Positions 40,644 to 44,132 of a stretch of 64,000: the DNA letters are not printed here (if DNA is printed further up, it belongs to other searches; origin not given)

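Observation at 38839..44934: Secreted thermonuclease + PhoD-like phosphatase + Oar-like TBDR + S1/P1 nuclease: candidate TonB-dependent extracellular nucleic-acid/phosphorus scavenging locus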

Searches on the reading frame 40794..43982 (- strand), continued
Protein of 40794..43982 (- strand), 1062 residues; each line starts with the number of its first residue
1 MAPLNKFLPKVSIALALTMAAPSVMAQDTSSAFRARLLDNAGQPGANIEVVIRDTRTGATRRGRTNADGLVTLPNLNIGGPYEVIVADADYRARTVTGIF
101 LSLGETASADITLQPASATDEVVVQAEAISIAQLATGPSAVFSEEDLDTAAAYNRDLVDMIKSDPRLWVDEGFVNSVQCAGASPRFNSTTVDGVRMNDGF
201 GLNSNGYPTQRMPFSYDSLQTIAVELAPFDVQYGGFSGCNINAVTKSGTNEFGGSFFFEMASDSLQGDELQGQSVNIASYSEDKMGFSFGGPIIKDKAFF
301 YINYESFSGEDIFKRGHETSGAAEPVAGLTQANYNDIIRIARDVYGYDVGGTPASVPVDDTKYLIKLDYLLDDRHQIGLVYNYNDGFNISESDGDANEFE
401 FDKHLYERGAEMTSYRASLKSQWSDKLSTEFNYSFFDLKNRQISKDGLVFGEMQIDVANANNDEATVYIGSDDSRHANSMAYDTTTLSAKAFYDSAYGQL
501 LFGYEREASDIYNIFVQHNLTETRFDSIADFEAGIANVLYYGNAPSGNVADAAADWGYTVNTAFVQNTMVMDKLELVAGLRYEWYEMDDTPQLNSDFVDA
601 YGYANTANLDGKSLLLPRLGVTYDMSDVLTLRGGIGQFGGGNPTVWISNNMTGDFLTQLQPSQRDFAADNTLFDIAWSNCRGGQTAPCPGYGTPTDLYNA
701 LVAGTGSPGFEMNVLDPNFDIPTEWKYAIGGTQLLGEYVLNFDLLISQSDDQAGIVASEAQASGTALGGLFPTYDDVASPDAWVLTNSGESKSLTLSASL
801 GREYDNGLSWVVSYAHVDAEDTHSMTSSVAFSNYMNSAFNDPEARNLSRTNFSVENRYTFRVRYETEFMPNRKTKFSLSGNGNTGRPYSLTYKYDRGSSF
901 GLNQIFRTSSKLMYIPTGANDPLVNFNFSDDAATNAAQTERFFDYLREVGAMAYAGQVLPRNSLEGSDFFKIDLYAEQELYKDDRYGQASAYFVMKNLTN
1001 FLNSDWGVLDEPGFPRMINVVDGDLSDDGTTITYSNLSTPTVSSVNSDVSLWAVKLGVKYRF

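Call 35: search_protein_families(library=pfam, alignment_id=A4, max_evalue=0.00001)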
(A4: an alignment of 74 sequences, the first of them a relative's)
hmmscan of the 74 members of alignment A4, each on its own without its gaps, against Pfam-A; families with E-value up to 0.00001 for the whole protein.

A. member 1, L014:8227-9780:- (517 aa): 2 families
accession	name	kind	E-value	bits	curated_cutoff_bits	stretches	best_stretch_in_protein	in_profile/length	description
PF13231.12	PMT_2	-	1.9e-29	103.4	26.1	1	80-240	1-160/160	Dolichyl-phosphate-mannose-protein mannosyltransferase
PF02366.24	PMT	-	2.8e-09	37.4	22.7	1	77-211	57-199/245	Dolichyl-phosphate-mannose-protein mannosyltransferase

B. families by the number of members that match (of 74 scanned): 39 families (the first 25 are shown)
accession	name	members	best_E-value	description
PF25183.1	OMP_b-brl_4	15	2.6e-39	Outer membrane beta barrel domain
PF13620.12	CarboxypepD_reg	15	1.3e-18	Carboxypeptidase regulatory-like domain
PF13231.12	PMT_2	14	1.8e-31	Dolichyl-phosphate-mannose-protein mannosyltransferase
PF03372.29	Exo_endo_phos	14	3e-31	Endonuclease/Exonuclease/phosphatase family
PF00593.30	TonB_dep_Rec_b-barrel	9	4.8e-10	TonB dependent receptor-like, beta-barrel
PF02366.24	PMT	9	5e-10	Dolichyl-phosphate-mannose-protein mannosyltransferase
PF19580.5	Exo_endo_phos_3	8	2.6e-17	Endonuclease/Exonuclease/phosphatase family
PF02265.22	S1-P1_nuclease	3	2.2e-66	S1/P1 Nuclease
PF05159.20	Capsule_synth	2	7.4e-59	Capsule polysaccharide biosynthesis protein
PF00732.25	GMC_oxred_N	2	1.7e-50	GMC oxidoreductase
PF05199.19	GMC_oxred_C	2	5.1e-41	GMC oxidoreductase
PF14437.12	MafB19-deam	2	5.6e-40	MafB19-like deaminase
PF00383.29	dCMP_cyt_deam_1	2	2e-30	Cytidine and deoxycytidylate deaminase zinc-binding region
PF12228.14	DUF3604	2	1.3e-23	Protein of unknown function (DUF3604)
PF01804.23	Penicil_amidase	1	1.9e-200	Penicillin amidase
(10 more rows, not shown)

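Call 38: search_protein_families(library=pfam, proteins=[L090:4961-6211:-, L092:2231-3304:+, L079:9406-9894:+, L028:13080-14750:-, L061:13895-14788:+, L074:4405-5778:+, L074:5783-7648:+, L030:6143-8377:+, L091:4273-4968:-, L093:3062-4162:+], max_evalue=0.00001)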
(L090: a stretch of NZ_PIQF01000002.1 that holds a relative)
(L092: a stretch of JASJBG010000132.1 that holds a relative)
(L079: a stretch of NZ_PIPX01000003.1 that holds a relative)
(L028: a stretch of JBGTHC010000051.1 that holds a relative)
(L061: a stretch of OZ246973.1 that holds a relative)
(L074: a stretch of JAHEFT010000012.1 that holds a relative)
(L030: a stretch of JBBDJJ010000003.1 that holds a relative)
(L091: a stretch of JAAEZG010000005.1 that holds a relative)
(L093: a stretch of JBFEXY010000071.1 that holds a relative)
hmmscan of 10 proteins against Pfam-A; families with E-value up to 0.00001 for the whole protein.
L090:4961-6211:- (416 aa): 1 family
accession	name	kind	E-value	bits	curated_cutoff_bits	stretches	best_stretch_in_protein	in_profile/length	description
PF03372.29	Exo_endo_phos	-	1.9e-30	106.6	24.5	1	52-407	1-225/225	Endonuclease/Exonuclease/phosphatase family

L092:2231-3304:+ (357 aa): 2 families
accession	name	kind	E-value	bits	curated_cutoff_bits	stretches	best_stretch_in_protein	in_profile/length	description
PF19580.5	Exo_endo_phos_3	-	3.3e-15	56.4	27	1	87-350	31-310/311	Endonuclease/Exonuclease/phosphatase family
PF03372.29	Exo_endo_phos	-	2.8e-11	44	24.5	1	95-306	17-213/225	Endonuclease/Exonuclease/phosphatase family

L079:9406-9894:+ (162 aa): 2 families
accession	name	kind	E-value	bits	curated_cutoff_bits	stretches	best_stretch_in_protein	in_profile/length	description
PF14437.12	MafB19-deam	-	5.6e-40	137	27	1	1-148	1-142/142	MafB19-like deaminase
PF00383.29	dCMP_cyt_deam_1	-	2e-30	105.1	25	1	2-100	3-101/102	Cytidine and deoxycytidylate deaminase zinc-binding region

L028:13080-14750:- (556 aa): 2 families
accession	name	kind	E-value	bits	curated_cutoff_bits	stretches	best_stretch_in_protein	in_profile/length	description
PF02872.23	5_nucleotid_C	-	6.8e-27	95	23.6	1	346-501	4-154/158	5'-nucleotidase, C-terminal domain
PF00149.33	Metallophos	-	8e-11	43.2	21.5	1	55-267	2-191/191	Calcineurin-like phosphoesterase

L061:13895-14788:+ (297 aa): 1 family
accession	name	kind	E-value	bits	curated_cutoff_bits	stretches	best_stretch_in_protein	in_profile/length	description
PF03767.20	Acid_phosphat_B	-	3.3e-21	76.3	27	1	98-289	68-230/230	HAD superfamily, subfamily IIIB (Acid phosphatase)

L074:4405-5778:+ (457 aa): 3 families
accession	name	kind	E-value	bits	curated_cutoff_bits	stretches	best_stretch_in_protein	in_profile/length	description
PF11892.13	PpnN_C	-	7.4e-52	175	25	1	335-455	1-120/121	Pyrimidine/purine nucleotide monophosphate nucleosidase, C-terminal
PF14793.11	DUF4478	-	7.2e-40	135.8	25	1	9-115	2-108/109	Pyrimidine/purine nucleotide 5'-monophosphate nucleosidases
PF03641.19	Lysine_decarbox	-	1.1e-22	81.1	27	1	193-329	2-129/131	Possible lysine decarboxylase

L074:5783-7648:+ (621 aa): 1 family
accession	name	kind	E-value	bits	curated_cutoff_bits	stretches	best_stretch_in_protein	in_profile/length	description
PF01401.24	Peptidase_M2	-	2.1e-224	746.9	23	1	50-621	5-581/581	Angiotensin-converting enzyme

L030:6143-8377:+ (744 aa): 3 families
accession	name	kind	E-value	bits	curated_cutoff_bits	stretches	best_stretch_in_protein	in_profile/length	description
PF00593.30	TonB_dep_Rec_b-barrel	-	1.5e-33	117.8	27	1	266-709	18-436/436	TonB dependent receptor-like, beta-barrel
PF07715.20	Plug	-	5.6e-16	59.4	23.9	1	60-170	2-107/107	TonB-dependent Receptor Plug Domain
PF13505.12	OMP_b-brl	-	6e-06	27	28.7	1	417-556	39-158/175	Outer membrane protein beta-barrel domain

L091:4273-4968:- (231 aa): 2 families
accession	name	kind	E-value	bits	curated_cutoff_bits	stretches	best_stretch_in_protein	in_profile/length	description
PF00486.34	Trans_reg_C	-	2.8e-29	101.4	26.2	1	155-228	3-77/77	Transcriptional regulatory protein, C terminal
PF00072.30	Response_reg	-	3.6e-28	98.4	30.2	1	8-119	1-110/111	Response regulator receiver domain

L093:3062-4162:+ (366 aa): 0 families

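Call 39: search_protein_families(library=pfam, proteins=[L070:13370-15580:-, L025:7666-8907:+, L040:15154-16452:+, L023:6609-8912:+, L023:12434-13852:+, L036:8004-9737:+, L079:17267-18682:-, L030:15579-17048:+, L073:14178-15032:+, L034:13713-15530:+], max_evalue=0.00001)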
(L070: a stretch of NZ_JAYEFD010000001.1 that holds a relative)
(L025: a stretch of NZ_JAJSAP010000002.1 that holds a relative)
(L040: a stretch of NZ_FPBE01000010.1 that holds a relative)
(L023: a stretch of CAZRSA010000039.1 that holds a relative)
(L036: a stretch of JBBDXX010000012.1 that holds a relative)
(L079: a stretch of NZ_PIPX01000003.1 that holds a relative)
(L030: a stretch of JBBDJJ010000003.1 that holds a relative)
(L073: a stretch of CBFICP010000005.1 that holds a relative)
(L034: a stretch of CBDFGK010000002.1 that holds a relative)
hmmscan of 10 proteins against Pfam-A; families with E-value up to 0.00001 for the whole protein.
L070:13370-15580:- (736 aa): 2 families
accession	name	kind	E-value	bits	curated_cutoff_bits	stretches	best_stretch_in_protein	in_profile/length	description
PF00072.30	Response_reg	-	7.5e-20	71.6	30.2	1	615-729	2-110/111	Response regulator receiver domain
PF02518.31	HATPase_c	-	1.6e-12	48.2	26.4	1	336-439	1-103/111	Histidine kinase-, DNA gyrase B-, and HSP90-like ATPase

L025:7666-8907:+ (413 aa): 1 family
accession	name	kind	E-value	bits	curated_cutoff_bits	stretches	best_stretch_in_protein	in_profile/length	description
PF07690.21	MFS_1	-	1.3e-23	83.9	33.4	1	22-343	6-324/347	Major Facilitator Superfamily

L040:15154-16452:+ (432 aa): 2 families
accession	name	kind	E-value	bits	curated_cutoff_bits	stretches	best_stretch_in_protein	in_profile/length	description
PF01546.33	Peptidase_M20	-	1e-43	150.1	24.6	1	100-428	1-204/206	Peptidase family M20/M25/M40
PF07687.19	M20_dimer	-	1.9e-09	37.9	21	1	227-323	8-103/107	Peptidase dimerisation domain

L023:6609-8912:+ (767 aa): 1 family
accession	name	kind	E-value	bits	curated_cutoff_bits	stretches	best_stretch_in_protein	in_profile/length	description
PF12228.14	DUF3604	-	1.3e-23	83.8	20.4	1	440-572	322-412/591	Protein of unknown function (DUF3604)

L023:12434-13852:+ (472 aa): 2 families
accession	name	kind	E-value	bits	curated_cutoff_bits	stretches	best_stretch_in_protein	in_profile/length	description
PF13406.11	SLT_2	-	8.3e-113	376.9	24.3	1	100-391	2-292/292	Transglycosylase SLT domain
PF01471.23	PG_binding_1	-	2.2e-16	60.2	23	1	411-467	1-57/57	Putative peptidoglycan binding domain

L036:8004-9737:+ (577 aa): 4 families
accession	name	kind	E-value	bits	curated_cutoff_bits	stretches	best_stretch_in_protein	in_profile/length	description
PF00732.25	GMC_oxred_N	-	1.7e-50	172.3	23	1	47-337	1-217/218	GMC oxidoreductase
PF05199.19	GMC_oxred_C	-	3.9e-39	134.8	24.6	1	429-560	1-139/139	GMC oxidoreductase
PF00890.30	FAD_binding_2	-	8.6e-07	28.9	20.4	0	236-300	137-206/414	FAD binding domain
PF01266.30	DAO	-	9e-06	25.9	27.9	0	48-304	1-210/353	FAD dependent oxidoreductase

L079:17267-18682:- (471 aa): 2 families
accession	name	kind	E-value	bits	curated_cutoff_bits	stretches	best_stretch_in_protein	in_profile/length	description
PF01464.25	SLT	-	5.4e-21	74.8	21.3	1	293-389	10-106/117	Transglycosylase SLT domain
PF00497.25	SBP_bac_3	-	1.5e-19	70.5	26.4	1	39-261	1-132/132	Bacterial extracellular solute-binding proteins, family 3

L030:15579-17048:+ (489 aa): 1 family
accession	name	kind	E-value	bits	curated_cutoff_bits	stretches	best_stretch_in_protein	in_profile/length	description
PF02133.21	Transp_cyt_pur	-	2.8e-95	320.1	23.5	1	42-470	4-428/440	Permease for cytosine/purines, uracil, thiamine, allantoin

L073:14178-15032:+ (284 aa): 1 family
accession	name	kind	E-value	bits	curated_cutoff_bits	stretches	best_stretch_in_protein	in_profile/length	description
PF00795.27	CN_hydrolase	-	2.4e-58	197.9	23.2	1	14-266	2-252/256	Carbon-nitrogen hydrolase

L034:13713-15530:+ (605 aa): 2 families
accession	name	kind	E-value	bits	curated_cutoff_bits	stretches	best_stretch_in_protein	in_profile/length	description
PF02872.23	5_nucleotid_C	-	9.4e-15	55.5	23.6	1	395-554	4-157/158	5'-nucleotidase, C-terminal domain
PF00149.33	Metallophos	-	1.2e-12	49.1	21.5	1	92-310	2-190/191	Calcineurin-like phosphoesterase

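Call 55: search_solved_structures(query=window:40794-43982:-, max_evalue=0.01)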
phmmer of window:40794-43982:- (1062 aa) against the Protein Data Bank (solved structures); distinct sequences matched with E-value up to 0.01: 0.

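Call 82: search_solved_structures(query=L090:4961-6211:-, max_evalue=0.01)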
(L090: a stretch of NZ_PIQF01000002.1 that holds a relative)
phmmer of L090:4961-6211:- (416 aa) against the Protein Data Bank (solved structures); distinct sequences matched with E-value up to 0.01: 0.

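Call 83: search_solved_structures(query=L092:2231-3304:+, max_evalue=0.01)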
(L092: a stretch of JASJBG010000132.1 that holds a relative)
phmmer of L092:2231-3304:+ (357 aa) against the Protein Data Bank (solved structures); distinct sequences matched with E-value up to 0.01: 0.

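Call 84: search_protein_families(library=ncbifam, proteins=[L090:4961-6211:-, L092:2231-3304:+, L026:8503-9753:-, L028:13080-14750:-, L061:13895-14788:+, L091:4273-4968:-, L093:3062-4162:+], max_evalue=0.00001)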
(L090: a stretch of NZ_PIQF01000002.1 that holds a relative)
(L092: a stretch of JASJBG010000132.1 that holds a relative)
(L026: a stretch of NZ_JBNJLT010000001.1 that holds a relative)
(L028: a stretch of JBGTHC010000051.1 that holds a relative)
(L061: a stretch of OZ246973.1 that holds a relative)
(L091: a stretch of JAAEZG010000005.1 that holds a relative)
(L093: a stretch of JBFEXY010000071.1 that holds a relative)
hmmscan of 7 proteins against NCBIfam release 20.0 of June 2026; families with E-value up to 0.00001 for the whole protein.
L090:4961-6211:- (416 aa): 0 families

L092:2231-3304:+ (357 aa): 0 families

L026:8503-9753:- (416 aa): 0 families

L028:13080-14750:- (556 aa): 8 families
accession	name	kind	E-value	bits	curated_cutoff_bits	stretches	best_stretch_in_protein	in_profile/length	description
NF006935.0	PRK09419.1-2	equivalog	1.5e-30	105.6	2801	1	186-502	820-1137/1445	multifunctional 2',3'-cyclic-nucleotide 2'-phosphodiesterase/3'-nucleotidase/5'-nucleotidase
NF006937.0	PRK09419.1-4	equivalog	1.1e-27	95.9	2554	1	186-502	799-1116/1411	multifunctional 2',3'-cyclic-nucleotide 2'-phosphodiesterase/3'-nucleotidase/5'-nucleotidase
NF006934.0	PRK09419.1-1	subfamily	3e-22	78.1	1646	1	55-511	632-1075/1174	multifunctional 2',3'-cyclic-nucleotide 2'-phosphodiesterase/3'-nucleotidase/5'-nucleotidase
NF007109.1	PRK09558.1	equivalog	5.7e-17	61.7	600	1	311-501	337-512/550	bifunctional UDP-sugar hydrolase/5'-nucleotidase UshA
TIGR01530.1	nadN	equivalog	4.8e-16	58.4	436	1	367-501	377-518/550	NAD nucleotidase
NF047875.1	5nuc_LPXTG_Strp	exception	6.8e-12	44.7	1050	1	352-501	376-527/684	surface-anchored 5'-nucleotidase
NF040549.1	Nt5e_LPXTG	exception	1.3e-10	40.2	1050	1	442-502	515-577/731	cell surface ecto-5'-nucleotidase Nt5e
TIGR04486.1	thiosulf_SoxB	equivalog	6.5e-09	34.6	550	1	61-377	102-404/556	thiosulfohydrolase SoxB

L061:13895-14788:+ (297 aa): 2 families
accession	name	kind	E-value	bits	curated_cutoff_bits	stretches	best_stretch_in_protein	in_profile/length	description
TIGR01533.1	lipo_e_P4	equivalog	1.2e-32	113.3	216.05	1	30-290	11-248/273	5'-nucleotidase, lipoprotein e(P4) family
TIGR01675.1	plant-AP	equivalog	9e-08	31.7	264.3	1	102-248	75-215/229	plant acid phosphatase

L091:4273-4968:- (231 aa): 93 families (the best 25 are shown)
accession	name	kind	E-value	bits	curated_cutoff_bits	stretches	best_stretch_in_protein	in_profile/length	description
NF007546.0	PRK10161.1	equivalog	1.3e-121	404.4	471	1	4-230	1-227/229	phosphate response regulator transcription factor PhoB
TIGR02154.1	PhoB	equivalog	6.7e-109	362.5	296.2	1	4-229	1-226/226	phosphate regulon transcriptional regulator PhoB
NF040689.1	MtrAB_MtrA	equivalog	2e-64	216.9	300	1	8-227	1-217/219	MtrAB system response regulator MtrA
NF053854.1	RespRegPhoBBctds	equivalog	3.9e-61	206.3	270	1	8-228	1-224/225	two-component system response regulator PhoB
NF008296.0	PRK11083.1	equivalog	2.7e-57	193.8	273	1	5-229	3-226/228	two-component system response regulator CreB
NF040534.1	resp_reg_YycF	equivalog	2.5e-56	190.5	340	1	6-228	1-227/231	response regulator YycF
NF045944.1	ResRegRpaBCyano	equivalog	2e-53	181.1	330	1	9-229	1-228/229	response regulator transcription factor RpaB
NF007982.1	PRK10710.1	equivalog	2.6e-52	177.7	380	1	4-229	6-228/235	envelope stress response regulator BaeR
NF041733.1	resp_reg_CseB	equivalog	4.4e-52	176.7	350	1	7-229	2-227/228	two-component system response regulator CseB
NF041734.1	resp_reg_RppA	equivalog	9e-51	172.4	250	1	7-229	2-228/229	two-component system response regulator RppA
NF033120.0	vanR_FM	exception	4.3e-50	170.5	460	1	7-229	5-230/231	vancomycin resistance response regulator transcription factor, VanR-F/VanR-M family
NF007005.1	PRK09468.1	equivalog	3.9e-49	167.2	331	1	4-228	2-231/237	osmolarity response regulator transcription factor OmpR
NF041209.1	resp_regPieR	equivalog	8.6e-49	166.2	450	1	7-229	2-228/231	two component system response regulator PieR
NF033117.2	vanR_ACDEGLN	exception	3.7e-48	164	350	1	8-227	1-224/226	VanR-ABDEGLN family response regulator transcription factor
NF045914.1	RespRegNblR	equivalog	3.8e-47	160.8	300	1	3-227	4-224/228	response regulator transcription factor NblR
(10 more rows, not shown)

L093:3062-4162:+ (366 aa): 0 families

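Call 92: predict_structure(alignment_id=A2)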
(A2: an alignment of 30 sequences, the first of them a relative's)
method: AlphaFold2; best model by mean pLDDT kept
length: 1062 residues; sequences in the alignment: 30
mean_pLDDT: 77.3   pTM: 0.76
mean pLDDT of the five models: 77.3, 74.7, 70.1, 70.1, 68.6
residues with pLDDT >= 90: 210; 70-90: 620; 50-70: 120; < 50: 112
segments of 3 or more residues with pLDDT < 50: 1-30, 102-105, 118-135, 152-154, 183-214, 825-835, 895-906
pLDDT, mean of each block of 10 residues (from residue 1): 39 30 29 76 81 67 77 63 77 69 58 60 27 50 68 60 80 68 42 33 35 51 72 59 61 86 90 88 87 82 87 88 88 96 93 87 84 82 81 77 84 84 84 83 80 89 86 71 87 80 89 82 91 89 87 88 88 83 91 85 86 91 82 85 71 79 66 86 80 89 70 82 88 82 89 76 81 72 80 89 84 90 53 59 78 87 87 88 90 58 54 92 91 91 92 94 89 91 84 92 90 77 83 81 76 91 84
secondary structure, 60 per line:
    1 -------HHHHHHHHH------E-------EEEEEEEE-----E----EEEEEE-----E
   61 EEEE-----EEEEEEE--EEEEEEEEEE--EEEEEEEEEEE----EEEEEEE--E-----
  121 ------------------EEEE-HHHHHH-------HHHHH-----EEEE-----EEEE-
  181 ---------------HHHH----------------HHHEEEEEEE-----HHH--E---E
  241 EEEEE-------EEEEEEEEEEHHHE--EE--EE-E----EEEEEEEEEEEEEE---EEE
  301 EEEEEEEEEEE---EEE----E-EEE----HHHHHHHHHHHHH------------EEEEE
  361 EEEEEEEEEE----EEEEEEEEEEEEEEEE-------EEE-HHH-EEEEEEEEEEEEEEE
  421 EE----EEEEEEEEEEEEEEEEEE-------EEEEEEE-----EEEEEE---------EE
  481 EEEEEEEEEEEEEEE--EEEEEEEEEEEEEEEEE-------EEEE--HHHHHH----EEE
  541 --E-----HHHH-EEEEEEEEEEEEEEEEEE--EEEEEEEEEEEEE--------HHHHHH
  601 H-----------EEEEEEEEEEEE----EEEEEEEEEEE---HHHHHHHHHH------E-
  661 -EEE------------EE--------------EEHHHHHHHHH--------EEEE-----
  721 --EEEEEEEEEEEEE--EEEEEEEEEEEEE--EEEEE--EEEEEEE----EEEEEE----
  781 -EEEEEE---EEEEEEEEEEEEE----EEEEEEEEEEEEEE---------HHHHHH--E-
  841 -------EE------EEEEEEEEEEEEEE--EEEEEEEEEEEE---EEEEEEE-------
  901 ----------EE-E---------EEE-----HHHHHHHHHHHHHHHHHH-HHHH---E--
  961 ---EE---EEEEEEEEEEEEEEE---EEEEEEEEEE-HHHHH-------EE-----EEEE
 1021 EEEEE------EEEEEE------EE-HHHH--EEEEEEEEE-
elements in order (helices of 4 or more, strands of 3 or more residues): H8-16 E31-38 E49-54 E60-64 E70-76 E79-88 E91-101 E106-112 E139-142 H144-149 H157-161 E167-170 E176-179 H196-199 E219-225 E240-245 E253-262 E281-294 E298-311 E315-317 E324-326 H331-343 E356-370 E375-390 E398-400 E406-422 E427-444 E452-458 E464-469 E479-495 E498-514 E522-525 H528-533 E538-540 H549-552 E554-571 E574-586 H595-601 E613-624 E629-639 H643-652 E662-664 H695-703 E712-715 E723-735 E738-750 E753-757 E760-766 E771-776 E782-787 E791-803 E808-821 H831-836 E856-869 E872-883 E887-893 E924-926 H932-949 H951-954 E969-983 E987-996 H998-1002 E1017-1025 E1032-1037 H1047-1050 E1053-1061
